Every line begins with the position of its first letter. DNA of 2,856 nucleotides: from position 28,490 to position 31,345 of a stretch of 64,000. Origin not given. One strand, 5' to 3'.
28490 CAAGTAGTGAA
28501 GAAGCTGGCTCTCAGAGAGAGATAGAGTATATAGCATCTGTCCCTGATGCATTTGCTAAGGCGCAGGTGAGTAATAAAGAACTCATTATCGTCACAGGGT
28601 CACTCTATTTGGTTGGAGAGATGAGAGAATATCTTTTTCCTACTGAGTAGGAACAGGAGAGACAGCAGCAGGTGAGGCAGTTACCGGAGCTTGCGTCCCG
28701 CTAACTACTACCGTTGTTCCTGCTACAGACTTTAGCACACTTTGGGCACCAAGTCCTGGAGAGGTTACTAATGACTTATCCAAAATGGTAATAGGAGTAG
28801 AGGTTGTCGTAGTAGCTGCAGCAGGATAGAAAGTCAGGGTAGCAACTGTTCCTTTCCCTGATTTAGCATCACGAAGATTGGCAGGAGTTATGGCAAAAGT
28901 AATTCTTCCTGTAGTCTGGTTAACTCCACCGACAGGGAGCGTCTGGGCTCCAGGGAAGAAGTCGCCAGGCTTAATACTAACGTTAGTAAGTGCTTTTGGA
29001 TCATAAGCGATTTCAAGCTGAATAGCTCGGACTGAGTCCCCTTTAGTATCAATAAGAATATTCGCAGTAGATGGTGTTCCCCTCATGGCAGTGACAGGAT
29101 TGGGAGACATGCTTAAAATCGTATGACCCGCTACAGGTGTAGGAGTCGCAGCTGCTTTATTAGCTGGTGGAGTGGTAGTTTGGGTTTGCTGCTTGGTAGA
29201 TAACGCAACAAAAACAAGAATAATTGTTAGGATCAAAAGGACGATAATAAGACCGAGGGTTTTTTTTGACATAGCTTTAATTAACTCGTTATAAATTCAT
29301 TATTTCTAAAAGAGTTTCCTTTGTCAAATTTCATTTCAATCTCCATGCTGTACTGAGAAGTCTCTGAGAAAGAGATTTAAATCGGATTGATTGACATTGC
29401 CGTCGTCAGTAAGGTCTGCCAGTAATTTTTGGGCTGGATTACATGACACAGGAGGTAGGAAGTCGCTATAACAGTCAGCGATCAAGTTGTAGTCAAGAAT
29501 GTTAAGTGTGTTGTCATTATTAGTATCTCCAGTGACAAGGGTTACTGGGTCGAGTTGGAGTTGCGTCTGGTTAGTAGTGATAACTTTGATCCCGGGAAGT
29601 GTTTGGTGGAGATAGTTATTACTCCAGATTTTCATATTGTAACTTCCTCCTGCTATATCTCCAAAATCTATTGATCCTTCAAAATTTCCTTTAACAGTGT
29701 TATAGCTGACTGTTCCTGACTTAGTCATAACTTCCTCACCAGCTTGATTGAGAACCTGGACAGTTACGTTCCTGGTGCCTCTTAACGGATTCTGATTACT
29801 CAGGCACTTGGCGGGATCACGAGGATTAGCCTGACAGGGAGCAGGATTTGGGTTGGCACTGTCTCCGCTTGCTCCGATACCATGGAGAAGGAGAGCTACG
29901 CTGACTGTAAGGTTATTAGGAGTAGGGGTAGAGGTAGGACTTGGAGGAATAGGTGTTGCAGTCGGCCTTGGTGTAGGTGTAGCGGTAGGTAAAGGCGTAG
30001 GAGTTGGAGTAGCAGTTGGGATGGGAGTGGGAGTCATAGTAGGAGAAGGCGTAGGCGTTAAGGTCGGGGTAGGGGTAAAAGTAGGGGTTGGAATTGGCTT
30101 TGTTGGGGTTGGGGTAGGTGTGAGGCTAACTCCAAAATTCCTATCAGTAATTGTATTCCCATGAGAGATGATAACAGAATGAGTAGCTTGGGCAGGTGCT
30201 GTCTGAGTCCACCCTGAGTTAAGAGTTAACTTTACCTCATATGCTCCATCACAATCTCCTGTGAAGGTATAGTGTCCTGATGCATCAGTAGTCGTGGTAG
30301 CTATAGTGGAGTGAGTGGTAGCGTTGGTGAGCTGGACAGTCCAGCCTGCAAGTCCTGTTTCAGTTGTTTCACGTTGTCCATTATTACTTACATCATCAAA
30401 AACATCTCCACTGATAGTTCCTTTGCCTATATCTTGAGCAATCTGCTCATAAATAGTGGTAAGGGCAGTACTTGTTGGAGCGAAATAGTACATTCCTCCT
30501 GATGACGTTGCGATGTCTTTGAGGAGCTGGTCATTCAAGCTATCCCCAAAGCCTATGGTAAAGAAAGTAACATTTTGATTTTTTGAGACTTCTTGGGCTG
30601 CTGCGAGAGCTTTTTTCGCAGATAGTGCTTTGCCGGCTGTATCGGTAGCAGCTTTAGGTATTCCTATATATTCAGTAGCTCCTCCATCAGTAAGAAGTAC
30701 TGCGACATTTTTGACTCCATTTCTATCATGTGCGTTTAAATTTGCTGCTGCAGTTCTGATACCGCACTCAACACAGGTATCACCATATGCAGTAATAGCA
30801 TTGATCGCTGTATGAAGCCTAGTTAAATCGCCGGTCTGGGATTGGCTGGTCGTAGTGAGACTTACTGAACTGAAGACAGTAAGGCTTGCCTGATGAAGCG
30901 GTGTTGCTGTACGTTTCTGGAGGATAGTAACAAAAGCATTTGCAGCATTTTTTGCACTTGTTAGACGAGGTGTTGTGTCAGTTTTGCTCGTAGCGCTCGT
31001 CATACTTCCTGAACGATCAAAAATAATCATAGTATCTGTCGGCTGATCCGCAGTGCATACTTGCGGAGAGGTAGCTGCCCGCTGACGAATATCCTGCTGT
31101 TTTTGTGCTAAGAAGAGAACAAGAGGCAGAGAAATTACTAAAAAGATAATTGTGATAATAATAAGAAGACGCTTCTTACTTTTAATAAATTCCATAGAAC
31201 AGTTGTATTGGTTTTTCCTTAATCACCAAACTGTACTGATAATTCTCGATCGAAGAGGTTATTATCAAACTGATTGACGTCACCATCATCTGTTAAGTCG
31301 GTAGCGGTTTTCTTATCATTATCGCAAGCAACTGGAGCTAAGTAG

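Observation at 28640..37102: Co-directional block of three dockerin-tailed secreted modular proteins plus a small anchored beta-domain protein: a candidate cohesin-dockerin-like surface assembly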

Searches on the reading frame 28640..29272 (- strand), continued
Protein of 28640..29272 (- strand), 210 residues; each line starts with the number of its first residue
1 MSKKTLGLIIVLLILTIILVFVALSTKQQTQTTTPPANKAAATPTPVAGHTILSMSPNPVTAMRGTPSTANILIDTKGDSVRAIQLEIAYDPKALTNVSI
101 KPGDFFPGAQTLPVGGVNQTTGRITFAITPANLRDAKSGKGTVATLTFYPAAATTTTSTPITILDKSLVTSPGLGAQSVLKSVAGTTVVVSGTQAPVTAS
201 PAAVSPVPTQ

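Call 37: fold_search(model_id=the predicted structure, library=pdb)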
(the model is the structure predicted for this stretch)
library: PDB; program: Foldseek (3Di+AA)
matches with E <= 10: 1970; with E <= 0.001: 85
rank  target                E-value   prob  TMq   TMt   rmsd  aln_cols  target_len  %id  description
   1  6kgd_A                1.4e-08  1.00  0.57  0.80   2.5       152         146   18  Crystal structure of CaDoc0917(R49D)-CaCohA2 complex at pH 8.0 (released 2020-07-08)
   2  6kgf_C                1.4e-08  1.00  0.57  0.79   2.5       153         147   19  Crystal structure of CaDoc0917(R16D)-CaCohA2 complex at pH 8.2 (released 2020-07-08)
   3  6kgc_A                1.9e-08  1.00  0.57  0.80   2.5       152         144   19  Crystal structure of CaDoc0917(R49D)-CaCohA2 complex at pH 5.4 (released 2020-07-08)
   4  1g1k_A                2.9e-08  1.00  0.53  0.74   3.4       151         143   16  COHESIN MODULE FROM THE CELLULOSOME OF CLOSTRIDIUM CELLULOLYTICUM (released 2000-11-22)
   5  2vn5_C                4.7e-08  1.00  0.51  0.70   3.7       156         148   17  The Clostridium cellulolyticum dockerin displays a dual binding mode for its cohesin partner (released 2008-05-20)
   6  6kge_A                5.6e-08  1.00  0.54  0.78   2.9       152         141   20  Crystal structure of CaDoc0917(R16D)-CaCohA2 complex at pH 5.5 (released 2020-07-08)
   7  4ums                  6.2e-08  1.00  0.53  0.70   3.5       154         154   15  The crystal structure of the seventh ScaB type I cohesin from Pseudobacteroides cellulosolvens (released 2015-05-06)
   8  2vn6_A                7.4e-08  1.00  0.54  0.73   2.8       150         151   17  The Clostridium cellulolyticum dockerin displays a dual binding mode for its cohesin partner (released 2008-05-13)
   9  6kgf_A                9.7e-08  1.00  0.56  0.79   2.7       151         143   19  Crystal structure of CaDoc0917(R16D)-CaCohA2 complex at pH 8.2 (released 2020-07-08)
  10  4dh2_C                1.2e-07  1.00  0.53  0.69   3.5       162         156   14  Crystal structure of Coh-OlpC(Cthe_0452)-Doc435(Cthe_0435) complex: A novel type I Cohesin-Dockerin complex from Clost (released 2012-11-28)
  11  5n5p_A                1.5e-07  1.00  0.47  0.67   4.8       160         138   20  Crystal structure of Ruminococcus flavefaciens' type III complex containing the fifth cohesin from scaffoldin B and th (released 2018-02-28)
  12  2vn5_A                1.7e-07  1.00  0.50  0.71   3.5       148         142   20  The Clostridium cellulolyticum dockerin displays a dual binding mode for its cohesin partner (released 2008-05-20)
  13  4wi0_A                1.9e-07  1.00  0.46  0.56   4.5       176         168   16  Crystal structure of Coh3ScaB-XDoc_M2ScaA complex: A C-terminal interface mutant of type II Cohesin-X-Dockerin complex (released 2015-10-07)
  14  4dh2_A                2.0e-07  1.00  0.56  0.72   3.2       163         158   14  Crystal structure of Coh-OlpC(Cthe_0452)-Doc435(Cthe_0435) complex: A novel type I Cohesin-Dockerin complex from Clost (released 2012-11-28)
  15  5m2o_A                2.1e-07  1.00  0.48  0.69   4.4       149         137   17  R. flavefaciens' third ScaB cohesin in complex with a group 1 dockerin (released 2017-07-05)
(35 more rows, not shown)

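Call 57: list_cluster_members(proteins=[window:28640-29272:-, window:29336-31195:-, window:33242-36931:-, window:31219-33120:-, window:31219-33135:-, window:31219-33150:-])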
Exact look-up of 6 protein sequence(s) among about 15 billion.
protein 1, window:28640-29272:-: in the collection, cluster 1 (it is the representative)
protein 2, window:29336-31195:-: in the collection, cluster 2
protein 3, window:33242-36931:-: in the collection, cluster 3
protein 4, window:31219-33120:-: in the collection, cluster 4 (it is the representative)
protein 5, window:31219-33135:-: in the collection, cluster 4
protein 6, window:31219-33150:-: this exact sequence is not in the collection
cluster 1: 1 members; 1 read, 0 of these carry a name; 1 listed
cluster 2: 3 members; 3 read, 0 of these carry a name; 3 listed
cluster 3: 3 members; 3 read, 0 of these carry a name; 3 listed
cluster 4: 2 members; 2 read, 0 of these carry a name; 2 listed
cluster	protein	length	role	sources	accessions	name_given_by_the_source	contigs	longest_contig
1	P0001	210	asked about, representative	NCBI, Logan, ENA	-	-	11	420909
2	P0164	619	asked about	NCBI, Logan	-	-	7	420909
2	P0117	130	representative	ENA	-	-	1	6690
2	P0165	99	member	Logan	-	-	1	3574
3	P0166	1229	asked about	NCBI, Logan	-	-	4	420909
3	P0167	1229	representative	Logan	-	-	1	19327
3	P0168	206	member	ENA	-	-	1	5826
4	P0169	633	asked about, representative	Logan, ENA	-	-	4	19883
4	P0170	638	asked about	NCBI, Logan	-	-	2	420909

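Call 61: search_solved_structures(query=A2, max_evalue=0.1, show_alignments=1)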
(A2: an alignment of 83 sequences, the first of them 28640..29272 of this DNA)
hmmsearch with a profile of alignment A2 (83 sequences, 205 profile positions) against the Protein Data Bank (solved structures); distinct sequences matched with E-value up to 0.1: 17.
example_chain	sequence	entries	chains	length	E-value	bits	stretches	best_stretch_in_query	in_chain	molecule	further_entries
4ums_A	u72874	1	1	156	5.9e-06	29.1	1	85-168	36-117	CELLULOSOMAL ANCHORING SCAFFOLDIN B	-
6kg8_A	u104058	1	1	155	2.6e-05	27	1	50-192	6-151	Probably cellulosomal scaffolding protein, secreted cellulose-binding and cohesin domain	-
6kgc_A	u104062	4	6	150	2.8e-05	26.8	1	51-190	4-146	Probably cellulosomal scaffolding protein, secreted cellulose-binding and cohesin domain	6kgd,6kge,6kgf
2vn5_A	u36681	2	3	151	0.0001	25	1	70-166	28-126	SCAFFOLDING PROTEIN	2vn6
1g1k_A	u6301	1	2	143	0.00016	24.4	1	77-166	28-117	SCAFFOLDING PROTEIN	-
3l8q_A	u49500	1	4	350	0.00018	24.2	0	61-187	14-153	Cellulosomal scaffoldin adaptor protein B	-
1zv9_A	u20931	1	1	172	0.0021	20.8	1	61-187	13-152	Cellulosomal scaffoldin adaptor protein B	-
1qzn_A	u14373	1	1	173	0.0021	20.7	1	60-187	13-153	cellulosomal scaffoldin adaptor protein B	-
3f2l_A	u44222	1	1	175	0.0021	20.7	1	60-187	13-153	Cellulosomal scaffoldin adaptor protein B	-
3bwz_A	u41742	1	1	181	0.0023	20.6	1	60-187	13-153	Cellulosomal scaffoldin adaptor protein B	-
2bm3_A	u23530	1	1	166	0.0026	20.4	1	81-163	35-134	SCAFFOLDING DOCKERIN BINDING PROTEIN A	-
3kcp_B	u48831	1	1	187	0.0036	20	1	81-163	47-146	Cellulosome anchoring protein, cohesin region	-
2b59_A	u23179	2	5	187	0.0036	20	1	81-163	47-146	COG1196: Chromosome segregation ATPases | Scaffolding dockerin binding protein A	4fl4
5m0y_A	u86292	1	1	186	0.004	19.8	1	81-162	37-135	Cellulosome anchoring protein cohesin region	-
4u3s_A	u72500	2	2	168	0.0046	19.6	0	54-111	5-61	Cellulosomal scaffoldin adaptor protein B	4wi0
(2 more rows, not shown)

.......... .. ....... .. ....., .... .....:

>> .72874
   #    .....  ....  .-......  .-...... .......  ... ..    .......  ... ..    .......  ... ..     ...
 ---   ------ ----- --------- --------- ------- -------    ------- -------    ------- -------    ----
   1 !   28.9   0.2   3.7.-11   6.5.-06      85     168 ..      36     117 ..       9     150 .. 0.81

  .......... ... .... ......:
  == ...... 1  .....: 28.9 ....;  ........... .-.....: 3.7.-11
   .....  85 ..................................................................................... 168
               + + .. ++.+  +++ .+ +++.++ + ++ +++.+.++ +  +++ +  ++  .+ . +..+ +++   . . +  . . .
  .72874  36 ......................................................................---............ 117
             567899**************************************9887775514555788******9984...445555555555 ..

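Call 73: search_protein_families(library=pfam, alignment_id=A5, max_evalue=0.0001)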
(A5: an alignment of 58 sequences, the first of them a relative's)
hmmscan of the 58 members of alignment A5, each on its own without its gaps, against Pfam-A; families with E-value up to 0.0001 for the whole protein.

A. member 1, L001:5684-7687:+ (668 aa): 6 families
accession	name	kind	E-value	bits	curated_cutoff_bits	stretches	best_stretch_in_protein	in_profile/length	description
PF00092.34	VWA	-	3.6e-16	60.3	23.8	1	69-262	3-173/174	von Willebrand factor type A domain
PF13519.12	VWA_2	-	7.6e-16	59.1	27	1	68-184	1-106/107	von Willebrand factor type A domain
PF02369.22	Big_1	-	3e-11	43.7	34.9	1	391-460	20-84/93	Bacterial Ig-like domain (group 1)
PF17210.9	SdrD_B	-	2.2e-10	41.2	29.7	1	275-361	5-91/112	SdrD B-like domain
PF13768.12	VWA_3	-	2.8e-06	27.9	27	1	135-250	59-155/155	von Willebrand factor type A domain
PF13620.12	CarboxypepD_reg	-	6.1e-05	23.7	32.3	0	293-334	13-55/82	Carboxypeptidase regulatory-like domain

B. families by the number of members that match (of 58 scanned): 26 families (the first 25 are shown)
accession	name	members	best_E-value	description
PF00404.24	Dockerin_1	23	8.9e-13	Dockerin type I domain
PF17210.9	SdrD_B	15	1.2e-49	SdrD B-like domain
PF13519.12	VWA_2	13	2.8e-19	von Willebrand factor type A domain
PF00092.34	VWA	13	2.7e-17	von Willebrand factor type A domain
PF13620.12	CarboxypepD_reg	12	4.6e-36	Carboxypeptidase regulatory-like domain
PF13768.12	VWA_3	7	3.6e-08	von Willebrand factor type A domain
PF02369.22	Big_1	6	3e-11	Bacterial Ig-like domain (group 1)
PF17802.7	SpaA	5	3.4e-22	Prealbumin-like fold domain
PF00963.24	Cohesin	4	1.9e-07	Cohesin domain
PF13715.12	CarbopepD_reg_2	3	6.7e-18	CarboxypepD_reg-like domain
PF17789.7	MG4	2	4.2e-06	Macroglobulin domain MG4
PF00082.27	Peptidase_S8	1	6.6e-66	Subtilase family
PF24517.2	CBM96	1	1.3e-27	Carbohydrate-binding module family 96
PF07452.17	CHRD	1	9.8e-26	CHRD domain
PF16841.11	CBM60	1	6e-15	Ca-dependent carbohydrate-binding module xylan-binding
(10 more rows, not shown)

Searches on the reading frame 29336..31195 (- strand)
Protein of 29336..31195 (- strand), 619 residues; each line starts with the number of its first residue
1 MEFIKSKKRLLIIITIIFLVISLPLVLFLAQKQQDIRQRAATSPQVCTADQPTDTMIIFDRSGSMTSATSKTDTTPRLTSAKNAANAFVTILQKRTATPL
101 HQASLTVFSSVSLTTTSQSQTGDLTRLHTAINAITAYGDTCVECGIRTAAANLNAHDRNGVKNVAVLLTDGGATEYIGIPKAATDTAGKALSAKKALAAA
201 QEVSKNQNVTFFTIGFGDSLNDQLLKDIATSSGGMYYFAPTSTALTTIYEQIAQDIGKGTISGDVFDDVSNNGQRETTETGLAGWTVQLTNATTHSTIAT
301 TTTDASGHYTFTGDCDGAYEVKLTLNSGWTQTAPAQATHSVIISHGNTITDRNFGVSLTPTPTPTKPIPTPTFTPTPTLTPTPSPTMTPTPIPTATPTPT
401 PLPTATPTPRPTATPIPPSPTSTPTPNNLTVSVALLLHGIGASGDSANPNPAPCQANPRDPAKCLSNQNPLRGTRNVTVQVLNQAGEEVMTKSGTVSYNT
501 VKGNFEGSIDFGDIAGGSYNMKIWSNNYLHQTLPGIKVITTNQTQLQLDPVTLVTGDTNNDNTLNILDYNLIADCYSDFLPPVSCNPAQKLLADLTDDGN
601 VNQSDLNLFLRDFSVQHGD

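Call 3: search_protein_families(library=pfam, proteins=[window:29336-31195:-], max_evalue=1)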
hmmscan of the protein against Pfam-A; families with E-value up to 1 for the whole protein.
window:29336-31195:- (619 aa): 14 families
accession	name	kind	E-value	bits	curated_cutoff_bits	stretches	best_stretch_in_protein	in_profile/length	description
PF17210.9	SdrD_B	-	2.4e-16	60.3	29.7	1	263-356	5-97/112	SdrD B-like domain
PF00092.34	VWA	-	4.9e-16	59.9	23.8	1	56-251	3-174/174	von Willebrand factor type A domain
PF13519.12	VWA_2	-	1.9e-10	41.8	27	1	55-171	1-106/107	von Willebrand factor type A domain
PF13620.12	CarboxypepD_reg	-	1.3e-06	29.1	32.3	1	277-333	9-64/82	Carboxypeptidase regulatory-like domain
PF13768.12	VWA_3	-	2.7e-05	24.7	27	1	114-238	50-155/155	von Willebrand factor type A domain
PF00404.24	Dockerin_1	-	0.00012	22.6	22.9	1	556-608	2-51/57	Dockerin type I domain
PF17802.7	SpaA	-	0.00042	20.9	23.1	1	276-322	10-57/91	Prealbumin-like fold domain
PF22904.2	NOMO1-like_2nd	-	0.02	15.4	27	1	279-344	16-79/90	BOS complex subunit NOMO1-like, second beta sandwich domain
PF11974.14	bMG3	-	0.026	14.9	34.9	1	282-318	28-66/103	Bacterial alpha-2-macroglobulin MG3 domain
PF22058.2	X25_BaPul_like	-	0.027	15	27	1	301-338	27-65/87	Pullulanase X25 domain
PF18962.6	Por_Secre_tail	-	0.068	13.9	27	1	473-527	18-66/75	Secretion system C-terminal sorting domain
PF01060.29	TTR-52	-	0.087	13.9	24.9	0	283-317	12-49/79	Transthyretin-like family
PF13715.12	CarbopepD_reg_2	-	0.11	13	32.2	1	276-327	8-54/88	CarboxypepD_reg-like domain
PF14686.12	fn3_3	-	0.42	10.9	24.4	1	504-538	32-67/75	Polysaccharide lyase family 4, domain II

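Call 4: search_protein_families(library=ncbifam, proteins=[window:29336-31195:-], max_evalue=1)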
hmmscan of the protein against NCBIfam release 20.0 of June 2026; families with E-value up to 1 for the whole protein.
window:29336-31195:- (619 aa): 10 families
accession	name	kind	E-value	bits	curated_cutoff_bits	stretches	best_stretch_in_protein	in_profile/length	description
NF012181.0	MSCRAMM_SdrD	exception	3e-09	34.9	2500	1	259-350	793-883/1379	MSCRAMM family adhesin SdrD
NF000535.3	MSCRAMM_SdrC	exception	7.2e-08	30.9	1700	1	261-350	499-587/963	MSCRAMM family adhesin SdrC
NF010238.0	PRK13685.1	subfamily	2.6e-06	26.7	432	1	55-265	99-307/335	hypothetical protein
NF058648.1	ECF_sub_HI1622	equivalog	0.0026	17.8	100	1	283-338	40-95/180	NikL family nickel/cobalt ECF transporter subunit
NF009943.0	PRK13406.1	equivalog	0.012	14.1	571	1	122-244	458-572/585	magnesium chelatase subunit D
TIGR04526.1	predic_Ig_block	subfamily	0.074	11.9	150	1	339-426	47-124/693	putative immunoglobulin-blocking virulence protein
NF041540.1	dockerin_GC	domain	0.14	12.6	29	1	588-614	32-64/67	GC-type dockerin domain-anchored protein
NF047508.1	VWA_BatA_Lepto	exception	0.14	11.2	380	0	50-253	86-270/315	VWA domain-containing protein BatA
NF033229.1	small_MgtR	equivalog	0.16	12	35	1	13-33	8-27/30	protein MgtR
NF040765.1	adhesion_FAF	equivalog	0.74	8.3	500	1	276-324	431-479/632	adhesion factor FAF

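Call 58: search_solved_structures(query=window:29336-31195:-, max_evalue=0.01)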
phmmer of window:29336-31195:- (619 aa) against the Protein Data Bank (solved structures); distinct sequences matched with E-value up to 0.01: 10.
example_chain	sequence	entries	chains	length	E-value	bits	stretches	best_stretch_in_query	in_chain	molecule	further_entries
10ps_A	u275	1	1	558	8.9e-09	37.4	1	261-349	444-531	Serine-aspartate repeat-containing protein D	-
8zvk_A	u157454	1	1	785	1.5e-07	33.4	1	353-430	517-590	AaBgIC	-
3irp_X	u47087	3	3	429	1.8e-06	29.8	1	253-337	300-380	Uro-adherence factor A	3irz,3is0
3is1_X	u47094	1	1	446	1.9e-06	29.7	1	253-337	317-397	Uro-adherence factor A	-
4rck_A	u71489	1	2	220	0.00026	22.7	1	51-252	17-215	Hypothetical membrane spanning protein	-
2b59_B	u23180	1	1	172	0.00032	22.4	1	478-615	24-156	Cellulosomal scaffolding protein A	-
4wi0_B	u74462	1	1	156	0.001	20.8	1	504-614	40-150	Cellulosomal scaffoldin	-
3kcp_A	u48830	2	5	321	0.0015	20.2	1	478-615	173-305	Cellulosomal-scaffolding protein A | Cellulosome anchoring protein cohesin region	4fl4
4u3s_B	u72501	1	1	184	0.0016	20.1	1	504-614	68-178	Cellulosomal scaffoldin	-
5g5d_B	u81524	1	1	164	0.0025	19.4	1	478-615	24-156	CELLULOSOMAL-SCAFFOLDING PROTEIN A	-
